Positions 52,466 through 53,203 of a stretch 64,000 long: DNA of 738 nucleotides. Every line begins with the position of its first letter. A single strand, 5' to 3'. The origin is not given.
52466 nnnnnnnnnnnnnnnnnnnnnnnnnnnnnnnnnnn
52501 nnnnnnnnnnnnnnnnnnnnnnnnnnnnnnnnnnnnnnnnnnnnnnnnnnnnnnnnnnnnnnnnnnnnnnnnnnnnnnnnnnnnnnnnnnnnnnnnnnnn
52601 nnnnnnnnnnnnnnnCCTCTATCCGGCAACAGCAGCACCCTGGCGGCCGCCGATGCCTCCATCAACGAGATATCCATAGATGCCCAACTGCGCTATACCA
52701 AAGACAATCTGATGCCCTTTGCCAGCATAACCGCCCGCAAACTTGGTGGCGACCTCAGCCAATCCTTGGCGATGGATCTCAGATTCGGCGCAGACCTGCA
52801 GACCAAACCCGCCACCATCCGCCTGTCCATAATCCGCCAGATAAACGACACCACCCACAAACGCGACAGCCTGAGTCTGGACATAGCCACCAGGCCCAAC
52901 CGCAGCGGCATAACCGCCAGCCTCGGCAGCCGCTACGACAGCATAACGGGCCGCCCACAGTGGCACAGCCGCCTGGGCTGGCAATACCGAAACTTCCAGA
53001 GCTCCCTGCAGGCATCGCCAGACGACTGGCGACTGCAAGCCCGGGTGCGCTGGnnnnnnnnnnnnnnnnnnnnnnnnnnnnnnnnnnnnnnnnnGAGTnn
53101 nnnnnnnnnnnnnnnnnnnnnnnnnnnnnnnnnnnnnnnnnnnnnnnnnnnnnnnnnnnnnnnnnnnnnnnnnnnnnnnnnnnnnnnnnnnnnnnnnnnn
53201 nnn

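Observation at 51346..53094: Gene B is chimeric: the family N-terminus joins, out of frame, a fragment encoding an outer-membrane beta-barrel C-terminus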

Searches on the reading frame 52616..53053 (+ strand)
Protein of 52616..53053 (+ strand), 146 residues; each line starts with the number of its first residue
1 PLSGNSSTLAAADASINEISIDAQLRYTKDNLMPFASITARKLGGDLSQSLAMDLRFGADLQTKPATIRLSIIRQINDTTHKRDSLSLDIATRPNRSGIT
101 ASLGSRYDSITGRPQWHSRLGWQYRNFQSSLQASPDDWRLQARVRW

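Call 7: search_protein_families(library=pfam, proteins=[window:52616-53053:+], max_evalue=1)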
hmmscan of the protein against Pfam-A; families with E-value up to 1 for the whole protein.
window:52616-53053:+ (146 aa): 0 families

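Call 8: search_protein_families(library=ncbifam, proteins=[window:52616-53053:+], max_evalue=1)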
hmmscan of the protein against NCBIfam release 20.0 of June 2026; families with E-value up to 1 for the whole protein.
window:52616-53053:+ (146 aa): 1 family
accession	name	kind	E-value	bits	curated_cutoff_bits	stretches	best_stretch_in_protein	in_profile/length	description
NF008972.0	PRK12320.1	equivalog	0.04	12.1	792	1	7-77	606-677/699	hypothetical protein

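Call 9: find_homologous_proteins(query=window:52616-53053:+, max_evalue=0.01)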
Query window:52616-53053:+ (146 aa): 4 proteins with E <= 0.01 among 58 candidates.
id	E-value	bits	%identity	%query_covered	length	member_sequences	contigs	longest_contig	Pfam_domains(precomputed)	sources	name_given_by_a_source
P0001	8.7e-58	212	68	96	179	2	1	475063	-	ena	-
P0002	2.4e-55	205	66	96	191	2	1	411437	-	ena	-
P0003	9.5e-54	199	69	97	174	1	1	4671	-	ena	-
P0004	3.2e-27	113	73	53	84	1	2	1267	-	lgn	-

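Call 11: find_encoding_contigs(protein=P0001, flank=10000, max_places=4)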
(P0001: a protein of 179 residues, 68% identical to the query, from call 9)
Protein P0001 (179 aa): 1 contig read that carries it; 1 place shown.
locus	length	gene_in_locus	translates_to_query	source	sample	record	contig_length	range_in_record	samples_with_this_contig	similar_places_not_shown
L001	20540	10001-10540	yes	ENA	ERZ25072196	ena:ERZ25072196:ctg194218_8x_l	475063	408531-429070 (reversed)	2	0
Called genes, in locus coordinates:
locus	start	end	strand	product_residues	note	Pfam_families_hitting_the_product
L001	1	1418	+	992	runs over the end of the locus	PF00082:Peptidase_S8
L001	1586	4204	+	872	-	-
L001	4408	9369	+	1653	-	PF16709:SCAB-Ig (faint), PF16184:Cadherin_3 (faint)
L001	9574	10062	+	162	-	PF03797:Autotransporter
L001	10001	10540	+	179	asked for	-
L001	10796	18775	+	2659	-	PF17803:Cadherin_4 (faint), PF16709:SCAB-Ig (faint), PF21171:PDE12-like_N (faint), PF03797:Autotransporter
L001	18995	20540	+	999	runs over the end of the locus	PF03797:Autotransporter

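Call 12: find_encoding_contigs(protein=P0002, flank=10000, max_places=4)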
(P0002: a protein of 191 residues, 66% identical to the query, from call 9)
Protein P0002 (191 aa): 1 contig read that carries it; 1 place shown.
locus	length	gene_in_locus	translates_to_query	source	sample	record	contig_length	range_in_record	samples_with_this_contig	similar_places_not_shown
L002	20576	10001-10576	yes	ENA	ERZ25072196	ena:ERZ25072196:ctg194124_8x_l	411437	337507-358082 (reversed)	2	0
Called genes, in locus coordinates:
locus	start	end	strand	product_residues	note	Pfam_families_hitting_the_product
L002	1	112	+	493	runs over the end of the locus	PF00478:IMPDH, PF00571:CBS (weak), PF03060:NMO, PF01070:FMN_dh (weak)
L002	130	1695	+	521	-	PF00117:GATase, PF07722:Peptidase_C26 (weak), PF02540:NAD_synthase (faint), PF00958:GMP_synt_C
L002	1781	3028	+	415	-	PF25917:BSH_RND (weak), PF25973:BSH_CzcB (weak), PF25967:RND-MFP_C (weak), PF25989:YknX_C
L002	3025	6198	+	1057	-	PF00873:ACR_tran, PF03176:MMPL (faint)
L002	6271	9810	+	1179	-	PF16184:Cadherin_3 (faint), PF17892:Cadherin_5 (faint), PF17963:Big_9 (faint)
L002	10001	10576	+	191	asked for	-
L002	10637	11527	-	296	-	PF00763:THF_DHG_CYH, PF02882:THF_DHG_CYH_C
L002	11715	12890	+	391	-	PF12242:Eno-Rase_NADH_b, PF12241:Enoyl_reductase, PF07055:Eno-Rase_FAD_bd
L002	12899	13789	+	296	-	PF03279:Lip_A_acyltrans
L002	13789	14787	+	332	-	PF04958:AstA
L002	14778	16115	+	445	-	PF04996:AstB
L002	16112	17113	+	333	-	PF24827:AstE_AspA_cat, PF04952:AstE_AspA_hybrid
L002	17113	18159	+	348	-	PF01118:Semialdhyde_dh, PF22698:Semialdhyde_dhC_1, PF02774:Semialdhyde_dhC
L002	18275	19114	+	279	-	PF00696:AA_kinase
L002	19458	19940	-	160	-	-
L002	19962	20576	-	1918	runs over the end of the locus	PF16184:Cadherin_3 (faint), PF16709:SCAB-Ig (faint), PF03797:Autotransporter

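Call 14: find_encoding_contigs(protein=P0003, flank=10000, max_places=4)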
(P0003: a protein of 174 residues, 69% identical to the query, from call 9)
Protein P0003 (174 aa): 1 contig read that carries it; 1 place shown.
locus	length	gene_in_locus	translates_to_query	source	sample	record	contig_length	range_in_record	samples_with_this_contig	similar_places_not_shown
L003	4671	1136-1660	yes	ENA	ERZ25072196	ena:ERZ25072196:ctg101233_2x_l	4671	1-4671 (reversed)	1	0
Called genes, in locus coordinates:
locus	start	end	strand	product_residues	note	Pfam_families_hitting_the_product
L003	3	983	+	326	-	?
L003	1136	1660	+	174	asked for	-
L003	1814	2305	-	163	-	-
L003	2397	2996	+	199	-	PF01625:PMSR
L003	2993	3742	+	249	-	PF01012:ETF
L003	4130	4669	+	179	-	PF00766:ETF_alpha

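Call 19: find_related_loci(query=A1, collection=genome_contigs, flank=10000)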
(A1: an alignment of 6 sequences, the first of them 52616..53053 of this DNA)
Query A1 (146 aa) in genome_contigs; peptide patterns used: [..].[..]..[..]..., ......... (x = any residue, [..] = any of these).
20 stretches matched a pattern, but none encodes a relative of the query by tblastn (E <= 1e-3).
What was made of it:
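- Tried and rejected: genome_contigs: the tail profile found no relative (call 19).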

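Call 20: search_protein_families(library=pfam, proteins=[L001:17498-18772:+, L001:9574-10059:+, P0001], max_evalue=0.1)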
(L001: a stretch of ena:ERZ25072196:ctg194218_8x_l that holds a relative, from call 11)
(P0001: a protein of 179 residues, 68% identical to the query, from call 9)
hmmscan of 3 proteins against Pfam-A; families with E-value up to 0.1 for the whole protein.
L001:17498-18772:+ (425 aa): 2 families
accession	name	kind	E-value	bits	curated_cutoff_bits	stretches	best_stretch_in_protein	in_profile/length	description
PF03797.25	Autotransporter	-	1.3e-11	45.2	26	1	131-359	1-248/255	Autotransporter beta-domain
PF14273.11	DUF4360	-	0.06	13.6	27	0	258-333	103-174/178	Domain of unknown function (DUF4360)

L001:9574-10059:+ (162 aa): 1 family
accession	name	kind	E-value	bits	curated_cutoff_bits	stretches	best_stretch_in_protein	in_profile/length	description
PF03797.25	Autotransporter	-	8.7e-09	35.9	26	1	27-130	1-101/255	Autotransporter beta-domain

P0001 (179 aa): 2 families
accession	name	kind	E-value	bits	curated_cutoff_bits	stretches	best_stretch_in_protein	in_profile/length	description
PF14273.11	DUF4360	-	0.018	15.3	27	1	14-86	103-173/178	Domain of unknown function (DUF4360)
PF18080.7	Gal_mutarotas_3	-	0.054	13.9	27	1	38-121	23-105/241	Galactose mutarotase-like fold domain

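Call 37: search_solved_structures(query=L001:17498-18772:+, max_evalue=1)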
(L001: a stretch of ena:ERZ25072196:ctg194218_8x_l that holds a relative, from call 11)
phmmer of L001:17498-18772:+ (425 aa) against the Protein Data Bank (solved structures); distinct sequences matched with E-value up to 1: 0.

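Call 44: predict_structure(alignment_id=A3)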
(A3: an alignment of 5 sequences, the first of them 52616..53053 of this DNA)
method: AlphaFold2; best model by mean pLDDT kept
length: 146 residues; sequences in the alignment: 5
mean_pLDDT: 62.6   pTM: 0.48
mean pLDDT of the five models: 62.6, 58.4, 40.3, 36.5, 33.8
residues with pLDDT >= 90: 0; 70-90: 47; 50-70: 75; < 50: 24
segments of 3 or more residues with pLDDT < 50: 1-12, 136-146
pLDDT, mean of each block of 10 residues (from residue 1): 37 63 68 69 69 70 71 68 70 71 66 57 61 48 44
secondary structure, 60 per line:
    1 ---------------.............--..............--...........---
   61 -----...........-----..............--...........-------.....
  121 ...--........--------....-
elements in order: E16-28 E31-44 E47-57 E66-76 E82-95 E98-108 E116-123 E126-133 E142-145
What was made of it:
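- AlphaFold2 predicts about 9 beta-strands (call 44).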

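Call 46: find_homologous_proteins(query=L001:17780-18772:+, max_evalue=0.001)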
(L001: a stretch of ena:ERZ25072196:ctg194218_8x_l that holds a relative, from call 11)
Query L001:17780-18772:+ (331 aa): 11 proteins with E <= 0.001 among 4764 candidates.
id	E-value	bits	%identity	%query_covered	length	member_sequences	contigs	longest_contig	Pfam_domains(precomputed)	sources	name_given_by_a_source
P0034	3.7e-175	600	88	95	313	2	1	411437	PF03797.26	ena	-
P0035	4.1e-153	527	74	100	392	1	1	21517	PF03797.26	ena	-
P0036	2.6e-138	479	68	100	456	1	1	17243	PF03797.26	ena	-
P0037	2.5e-132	459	67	100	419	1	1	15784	PF03797.26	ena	-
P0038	1.3e-117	411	59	96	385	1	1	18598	PF03797.26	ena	-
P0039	4.8e-109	383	70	78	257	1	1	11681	-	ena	-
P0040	3.1e-101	357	56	96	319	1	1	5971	PF03797.26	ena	-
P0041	2.1e-94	335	60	81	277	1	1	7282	PF03797.26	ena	-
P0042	2.9e-93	331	68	70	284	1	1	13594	-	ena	-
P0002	6.7e-85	303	81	54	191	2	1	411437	-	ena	-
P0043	4.6e-78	281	69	60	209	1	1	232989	PF03797.26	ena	-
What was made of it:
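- No annotated protein of the source genome matches either the tail or a full beta-domain query (calls 9, 46).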

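Call 47: fold_search(model_id=the predicted structure, library=pdb)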
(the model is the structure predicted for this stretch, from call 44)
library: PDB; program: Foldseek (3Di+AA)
matches with E <= 10: 336; with E <= 0.001: 0
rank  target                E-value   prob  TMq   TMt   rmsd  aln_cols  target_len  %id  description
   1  5kew_B                6.4e-02  0.44  0.27  0.29  18.6       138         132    9  Vibrio parahaemolyticus VtrA/VtrC complex bound to the bile salt taurodeoxycholate (released 2016-07-20)
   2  5kew_F                2.5e-01  0.18  0.24  0.27  19.0       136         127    9  Vibrio parahaemolyticus VtrA/VtrC complex bound to the bile salt taurodeoxycholate (released 2016-07-20)
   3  7cyz_B                2.7e-01  0.33  0.28  0.15  12.7       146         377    3  The structure of human ORP3 OSBP-related domain (released 2020-10-28)
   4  5kev_B                3.5e-01  0.30  0.27  0.31  17.1       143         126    8  Vibrio parahaemolyticus VtrA/VtrC complex (released 2016-07-20)
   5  8vo1                  3.7e-01  0.47  0.29  0.29   7.1        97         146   11  Pathogenesis related 10-10 C155S mutant (released 2024-10-23)
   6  9bde_A                4.7e-01  0.85  0.50  0.09   7.1       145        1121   12  Middle Region of Apolipoprotein B 100 bound to Low Density Lipoprotein Receptor (released 2024-12-25)
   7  8vo3                  4.9e-01  0.41  0.29  0.29   7.1        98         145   10  Pathogenesis related 10-10 C59S mutant papaverine complex (released 2024-10-23)
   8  9b7j_N                5.2e-01  0.25  0.27  0.15  18.5       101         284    9  Cryo-EM structure of human dynactin complex bound to Chlamydia effector Dre1 (released 2025-04-16)
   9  9b85_N                5.2e-01  0.25  0.27  0.15  18.7       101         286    9  Cryo-EM structure of human dynactin complex bound to Chlamydia effector Dre1 (released 2025-04-16)
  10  2qt8_B                5.5e-01  0.96  0.48  0.25   4.0       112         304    9  Coproporphyrinogen III oxidase from Leishmania major (released 2007-09-04)
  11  3ejo_B                5.8e-01  0.95  0.48  0.26   3.8       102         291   10  Coproporphyrinogen III oxidase from Leishmania donovani (released 2008-10-14)
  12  8vo2                  6.1e-01  0.35  0.29  0.29   7.1        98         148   10  Pathogenesis related 10-10 C59S mutant (released 2024-10-23)
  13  2bk1                  6.1e-01  0.06  0.17  0.06  29.3       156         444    5  The pore structure of pneumolysin, obtained by fitting the alpha carbon trace of perfringolysin O into a cryo-EM map (released 2005-05-04)
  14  1tza_B                6.1e-01  0.05  0.16  0.16  16.4       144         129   10  X-ray structure of Northeast Structural Genomics Consortium target SoR45 (released 2004-07-27)
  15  6u3t_B                6.5e-01  0.08  0.22  0.14  19.9       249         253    5  Structure-based discovery of a novel small-molecule inhibitor of methicillin-resistant S. aureus (released 2020-03-25)
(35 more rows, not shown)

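Call 55: predict_structure(alignment_id=A4)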
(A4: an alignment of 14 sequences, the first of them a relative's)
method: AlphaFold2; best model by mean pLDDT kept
length: 313 residues; sequences in the alignment: 14
mean_pLDDT: 42.1   pTM: 0.31
mean pLDDT of the five models: 42.1, 39.5, 36.2, 33.5, 32.2
residues with pLDDT >= 90: 0; 70-90: 0; 50-70: 40; < 50: 273
segments of 3 or more residues with pLDDT < 50: 1-73, 80-94, 96-99, 102-104, 106-114, 118-122, 125-140, 142-161, 163-170, 174-181, 207-209, 211-291, 293-313
pLDDT, mean of each block of 10 residues (from residue 1): 26 34 29 33 38 38 42 50 43 46 48 48 47 46 43 45 47 48 50 52 50 42 41 37 40 37 39 40 42 44 41 38
secondary structure, 60 per line:
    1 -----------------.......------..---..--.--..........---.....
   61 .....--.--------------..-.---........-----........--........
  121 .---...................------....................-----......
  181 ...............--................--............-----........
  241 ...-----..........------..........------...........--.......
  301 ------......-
elements in order: E18-24 E43-52 E56-65 E90-97 E103-110 E113-121 E125-143 E150-169 E175-195 E198-213 E216-227 E233-243 E249-258 E265-274 E281-291 E294-300 E307-312
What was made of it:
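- Tried and rejected: AlphaFold2 of a full barrel (P0034, 14 sequences) reached pLDDT 42 and was unusable (call 55).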

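Call 62: find_encoding_contigs(protein=P0043, flank=10000, max_places=2)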
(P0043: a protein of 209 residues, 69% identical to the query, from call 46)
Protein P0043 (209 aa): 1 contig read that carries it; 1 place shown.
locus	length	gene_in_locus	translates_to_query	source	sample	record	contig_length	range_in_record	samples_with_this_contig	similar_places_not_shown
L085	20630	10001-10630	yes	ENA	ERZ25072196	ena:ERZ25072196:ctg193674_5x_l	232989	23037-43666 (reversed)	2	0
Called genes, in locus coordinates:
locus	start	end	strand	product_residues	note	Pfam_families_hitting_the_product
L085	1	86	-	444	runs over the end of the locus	PF25919:BSH_CusB (weak), PF25973:BSH_CzcB (faint), PF26002:Beta-barrel_AprE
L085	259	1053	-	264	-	PF00023:Ank (faint), PF13606:Ank_3 (faint), PF12796:Ank_2 (weak), PF13857:Ank_5 (faint), PF13637:Ank_4 (faint), PF12796:Ank_2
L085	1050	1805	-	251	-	PF12796:Ank_2 (faint), PF13637:Ank_4 (faint), PF00023:Ank (faint), PF13606:Ank_3 (faint)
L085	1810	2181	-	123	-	-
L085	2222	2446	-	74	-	-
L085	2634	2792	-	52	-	-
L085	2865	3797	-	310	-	PF08238:Sel1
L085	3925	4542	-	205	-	PF01613:Flavin_Reduct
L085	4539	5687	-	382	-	PF20510:HgmA_N (faint)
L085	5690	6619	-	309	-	PF01557:FAA_hydrolase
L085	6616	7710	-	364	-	PF00903:Glyoxalase, PF13468:Glyoxalase_3 (faint), PF13669:Glyoxalase_4 (weak), PF14696:Glyoxalase_5 (weak), PF00903:Glyoxalase, PF13669:Glyoxalase_4 (weak)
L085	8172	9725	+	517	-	PF05345:He_PIG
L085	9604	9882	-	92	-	-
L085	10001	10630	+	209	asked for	PF03797:Autotransporter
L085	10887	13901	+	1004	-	PF05345:He_PIG, PF03797:Autotransporter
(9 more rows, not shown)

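Call 75: search_solved_structures(query=A4, max_evalue=10)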
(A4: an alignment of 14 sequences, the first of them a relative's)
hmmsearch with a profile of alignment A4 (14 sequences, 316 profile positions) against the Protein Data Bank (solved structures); distinct sequences matched with E-value up to 10: 4.
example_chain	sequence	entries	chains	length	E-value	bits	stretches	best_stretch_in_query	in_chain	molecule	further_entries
3o4v_A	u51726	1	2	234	0.49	12.9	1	173-264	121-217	MTA/SAH nucleosidase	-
1z5n_A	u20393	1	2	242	0.53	12.8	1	173-264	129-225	MTA/SAH nucleosidase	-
1jys_A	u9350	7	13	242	0.53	12.8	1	173-264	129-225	MTA/SAH nucleosidase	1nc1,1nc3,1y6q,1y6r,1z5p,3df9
4wkc_A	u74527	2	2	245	0.54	12.8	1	173-264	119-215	5'-methylthioadenosine/S-adenosylhomocysteine nucleosidase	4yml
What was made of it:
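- Closest known: Classical. Different: No solved structure is detectable by sequence (calls 37, 75).
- Tried and rejected: PDB sequence searches, with a full beta-domain and with the A4 profile, found no relative (calls 37, 75).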

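Call 76: search_protein_families(library=pfam, alignment_id=A4, max_evalue=0.01)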
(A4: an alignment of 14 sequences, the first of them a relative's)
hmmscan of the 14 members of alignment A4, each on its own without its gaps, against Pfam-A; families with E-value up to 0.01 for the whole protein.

A. member 1, P0034 (313 aa): 1 family
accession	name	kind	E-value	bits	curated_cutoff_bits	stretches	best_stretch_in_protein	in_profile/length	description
PF03797.25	Autotransporter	-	4.7e-12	46.6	26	1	19-246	1-247/255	Autotransporter beta-domain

B. families by the number of members that match (of 14 scanned): 2 families
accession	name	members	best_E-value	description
PF03797.25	Autotransporter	8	4.8e-14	Autotransporter beta-domain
PF13505.12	OMP_b-brl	2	0.0043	Outer membrane protein beta-barrel domain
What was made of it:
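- Closest known: Classical. Different: The subfamily extends about 67 aa beyond the end of the Pfam match (calls 20, 76).
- Eight of 14 alignment members hit PF03797 (best E 4.8e-14, gathering cutoff 26 bits) (call 76).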

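Call 79: find_related_loci(query=A3, collection=metagenome_contigs, flank=10000)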
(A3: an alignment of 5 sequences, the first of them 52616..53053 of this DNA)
Query A3 (146 aa) in metagenome_contigs; peptide patterns used: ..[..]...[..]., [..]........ (x = any residue, [..] = any of these).
109 stretches matched a pattern, but none encodes a relative of the query by tblastn (E <= 1e-3).
